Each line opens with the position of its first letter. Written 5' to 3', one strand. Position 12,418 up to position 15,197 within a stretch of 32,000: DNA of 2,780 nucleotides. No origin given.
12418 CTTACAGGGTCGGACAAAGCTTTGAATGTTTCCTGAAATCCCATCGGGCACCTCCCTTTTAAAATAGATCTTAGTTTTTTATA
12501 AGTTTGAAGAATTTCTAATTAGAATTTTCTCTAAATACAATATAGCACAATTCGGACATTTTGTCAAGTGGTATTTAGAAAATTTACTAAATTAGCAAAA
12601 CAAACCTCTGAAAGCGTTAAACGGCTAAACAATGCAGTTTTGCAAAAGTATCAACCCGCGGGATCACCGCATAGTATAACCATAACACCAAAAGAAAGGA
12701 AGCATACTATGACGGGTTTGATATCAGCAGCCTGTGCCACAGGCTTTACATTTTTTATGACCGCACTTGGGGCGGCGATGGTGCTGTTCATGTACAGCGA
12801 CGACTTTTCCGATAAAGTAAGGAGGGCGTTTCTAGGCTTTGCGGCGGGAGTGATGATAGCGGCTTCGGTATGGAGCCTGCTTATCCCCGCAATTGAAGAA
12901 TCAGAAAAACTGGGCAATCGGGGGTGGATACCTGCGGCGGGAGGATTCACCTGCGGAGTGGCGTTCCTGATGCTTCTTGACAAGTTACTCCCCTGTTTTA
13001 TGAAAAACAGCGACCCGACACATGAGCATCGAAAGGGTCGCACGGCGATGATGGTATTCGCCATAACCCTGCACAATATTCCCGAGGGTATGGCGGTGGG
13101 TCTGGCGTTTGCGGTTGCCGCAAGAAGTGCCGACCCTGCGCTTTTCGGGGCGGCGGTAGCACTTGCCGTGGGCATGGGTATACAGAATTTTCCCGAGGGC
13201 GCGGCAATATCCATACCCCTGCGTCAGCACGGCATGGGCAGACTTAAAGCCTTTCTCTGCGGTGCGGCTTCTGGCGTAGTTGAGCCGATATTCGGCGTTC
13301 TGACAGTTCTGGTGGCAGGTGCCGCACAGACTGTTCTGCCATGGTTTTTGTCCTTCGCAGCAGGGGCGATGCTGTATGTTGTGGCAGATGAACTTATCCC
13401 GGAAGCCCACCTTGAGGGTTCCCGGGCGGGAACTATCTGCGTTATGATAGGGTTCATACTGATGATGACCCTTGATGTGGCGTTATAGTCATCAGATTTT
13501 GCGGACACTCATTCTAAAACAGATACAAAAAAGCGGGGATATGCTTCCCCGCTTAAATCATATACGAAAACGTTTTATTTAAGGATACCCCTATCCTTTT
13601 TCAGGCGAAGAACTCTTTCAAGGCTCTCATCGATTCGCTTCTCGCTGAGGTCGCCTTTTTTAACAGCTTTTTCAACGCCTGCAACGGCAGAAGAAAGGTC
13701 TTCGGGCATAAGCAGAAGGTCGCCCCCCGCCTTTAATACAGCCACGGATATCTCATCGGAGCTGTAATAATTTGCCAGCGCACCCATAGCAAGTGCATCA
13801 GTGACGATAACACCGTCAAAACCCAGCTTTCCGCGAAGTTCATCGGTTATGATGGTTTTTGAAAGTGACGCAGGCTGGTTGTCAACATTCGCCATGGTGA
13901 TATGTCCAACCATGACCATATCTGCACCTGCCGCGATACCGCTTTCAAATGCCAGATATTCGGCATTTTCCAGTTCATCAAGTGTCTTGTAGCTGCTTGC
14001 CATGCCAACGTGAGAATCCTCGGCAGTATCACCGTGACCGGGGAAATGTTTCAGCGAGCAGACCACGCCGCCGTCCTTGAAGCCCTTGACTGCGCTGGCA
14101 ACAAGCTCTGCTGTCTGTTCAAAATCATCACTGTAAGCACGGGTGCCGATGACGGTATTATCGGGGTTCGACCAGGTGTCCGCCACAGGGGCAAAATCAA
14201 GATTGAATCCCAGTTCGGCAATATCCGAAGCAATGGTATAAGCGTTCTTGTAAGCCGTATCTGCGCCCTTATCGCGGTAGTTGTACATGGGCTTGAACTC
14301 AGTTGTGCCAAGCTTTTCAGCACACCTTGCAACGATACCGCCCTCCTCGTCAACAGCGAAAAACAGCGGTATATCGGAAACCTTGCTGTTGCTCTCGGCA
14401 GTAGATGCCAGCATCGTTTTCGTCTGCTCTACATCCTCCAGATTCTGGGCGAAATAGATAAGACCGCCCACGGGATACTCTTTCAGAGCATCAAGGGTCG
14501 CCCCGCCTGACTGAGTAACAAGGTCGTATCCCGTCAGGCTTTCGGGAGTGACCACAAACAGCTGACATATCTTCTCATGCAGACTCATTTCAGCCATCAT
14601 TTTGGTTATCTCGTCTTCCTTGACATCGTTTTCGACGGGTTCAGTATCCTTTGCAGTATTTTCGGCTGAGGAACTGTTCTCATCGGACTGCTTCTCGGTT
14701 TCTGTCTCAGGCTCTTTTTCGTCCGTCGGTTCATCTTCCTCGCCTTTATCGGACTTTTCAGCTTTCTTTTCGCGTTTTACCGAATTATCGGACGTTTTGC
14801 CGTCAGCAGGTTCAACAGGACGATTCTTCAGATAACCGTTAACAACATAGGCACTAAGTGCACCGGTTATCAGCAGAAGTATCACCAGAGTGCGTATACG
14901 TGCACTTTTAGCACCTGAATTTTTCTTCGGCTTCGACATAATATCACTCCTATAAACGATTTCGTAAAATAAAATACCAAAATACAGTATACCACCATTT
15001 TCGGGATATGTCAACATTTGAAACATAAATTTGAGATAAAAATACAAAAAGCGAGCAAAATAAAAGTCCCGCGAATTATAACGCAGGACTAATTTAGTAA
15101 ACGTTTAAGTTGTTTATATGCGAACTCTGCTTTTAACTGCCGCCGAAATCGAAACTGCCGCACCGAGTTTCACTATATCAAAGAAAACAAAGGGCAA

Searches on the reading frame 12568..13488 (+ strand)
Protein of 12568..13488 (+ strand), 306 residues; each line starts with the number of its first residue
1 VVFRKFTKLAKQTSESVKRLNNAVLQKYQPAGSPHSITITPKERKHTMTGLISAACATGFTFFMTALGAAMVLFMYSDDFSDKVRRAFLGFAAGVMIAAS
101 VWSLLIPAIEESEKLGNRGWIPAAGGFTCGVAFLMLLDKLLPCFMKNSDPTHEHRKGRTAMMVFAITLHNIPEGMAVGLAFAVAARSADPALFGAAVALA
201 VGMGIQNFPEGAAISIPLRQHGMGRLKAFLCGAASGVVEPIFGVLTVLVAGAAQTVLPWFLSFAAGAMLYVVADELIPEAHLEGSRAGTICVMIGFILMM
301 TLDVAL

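Call 45: search_protein_families(library=pfam, proteins=[window:12568-13488:+])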
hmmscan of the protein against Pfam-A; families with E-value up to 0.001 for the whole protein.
window:12568-13488:+ (306 aa): 1 family
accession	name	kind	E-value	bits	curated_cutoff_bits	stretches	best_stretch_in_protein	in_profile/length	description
PF02535.28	Zip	-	2.7e-26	93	35.1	2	155-302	174-322/323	ZIP Zinc transporter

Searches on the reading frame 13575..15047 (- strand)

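Call 45: search_protein_families(library=pfam, proteins=[window:13575-15047:-])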
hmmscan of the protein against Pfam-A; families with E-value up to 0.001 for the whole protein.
window:13575-15047:- (490 aa): 1 family
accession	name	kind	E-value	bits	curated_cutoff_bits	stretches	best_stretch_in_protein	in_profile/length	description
PF00933.27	Glyco_hydro_3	-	8.5e-80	269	27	1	156-482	2-316/316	Glycosyl hydrolase family 3 N terminal domain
